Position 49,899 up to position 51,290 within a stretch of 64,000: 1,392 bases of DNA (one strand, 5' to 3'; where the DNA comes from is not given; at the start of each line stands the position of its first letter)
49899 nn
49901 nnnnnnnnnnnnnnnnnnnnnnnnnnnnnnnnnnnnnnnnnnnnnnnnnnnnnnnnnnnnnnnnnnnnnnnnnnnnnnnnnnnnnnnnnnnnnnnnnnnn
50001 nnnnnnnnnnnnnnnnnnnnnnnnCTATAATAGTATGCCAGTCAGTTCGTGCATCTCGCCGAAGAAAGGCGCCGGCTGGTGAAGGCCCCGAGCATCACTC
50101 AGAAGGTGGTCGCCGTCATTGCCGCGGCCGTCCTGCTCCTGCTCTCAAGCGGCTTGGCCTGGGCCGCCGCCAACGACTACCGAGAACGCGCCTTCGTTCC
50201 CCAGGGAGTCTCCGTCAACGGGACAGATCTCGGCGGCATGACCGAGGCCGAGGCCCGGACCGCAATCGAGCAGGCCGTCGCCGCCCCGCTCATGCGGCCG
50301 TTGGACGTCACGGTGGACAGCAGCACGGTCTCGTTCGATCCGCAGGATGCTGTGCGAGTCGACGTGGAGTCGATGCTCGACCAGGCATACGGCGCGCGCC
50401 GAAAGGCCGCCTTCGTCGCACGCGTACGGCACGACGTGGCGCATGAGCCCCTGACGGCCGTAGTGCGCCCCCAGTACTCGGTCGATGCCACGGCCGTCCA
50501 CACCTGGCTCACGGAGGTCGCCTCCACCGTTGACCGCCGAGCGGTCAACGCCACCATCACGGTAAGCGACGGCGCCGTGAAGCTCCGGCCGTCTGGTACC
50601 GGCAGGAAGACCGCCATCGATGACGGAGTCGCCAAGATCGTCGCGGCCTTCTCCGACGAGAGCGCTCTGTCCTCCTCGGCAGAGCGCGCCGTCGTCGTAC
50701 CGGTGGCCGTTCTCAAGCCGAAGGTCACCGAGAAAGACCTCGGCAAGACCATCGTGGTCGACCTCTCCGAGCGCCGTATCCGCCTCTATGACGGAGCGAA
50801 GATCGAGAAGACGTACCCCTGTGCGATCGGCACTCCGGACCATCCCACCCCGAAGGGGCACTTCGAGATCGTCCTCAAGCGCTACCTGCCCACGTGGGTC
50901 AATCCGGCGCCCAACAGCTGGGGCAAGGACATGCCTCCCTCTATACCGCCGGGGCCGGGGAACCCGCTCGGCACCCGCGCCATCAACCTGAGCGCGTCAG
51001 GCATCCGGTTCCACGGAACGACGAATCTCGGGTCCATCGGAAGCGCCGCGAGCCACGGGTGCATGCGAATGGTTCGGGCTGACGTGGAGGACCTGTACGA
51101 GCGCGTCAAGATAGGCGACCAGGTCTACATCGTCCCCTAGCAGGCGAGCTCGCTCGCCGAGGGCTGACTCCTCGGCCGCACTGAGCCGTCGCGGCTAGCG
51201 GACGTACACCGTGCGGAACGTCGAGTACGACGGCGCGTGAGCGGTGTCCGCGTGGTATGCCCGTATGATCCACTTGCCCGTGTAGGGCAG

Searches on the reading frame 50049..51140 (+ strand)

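Call 15: search_protein_families(library=pfam, proteins=[window:50049-51140:+], max_evalue=0.001)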
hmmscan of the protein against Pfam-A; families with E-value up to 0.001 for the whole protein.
window:50049-51140:+ (363 aa): 2 families
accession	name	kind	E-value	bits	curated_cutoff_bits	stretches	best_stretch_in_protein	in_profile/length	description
PF03734.19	YkuD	-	9.3e-27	94.8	23.4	1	233-361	2-146/146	L,D-transpeptidase catalytic domain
PF12229.13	PG_binding_4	-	3e-10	40.7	22.1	1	103-203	11-110/117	Putative peptidoglycan binding domain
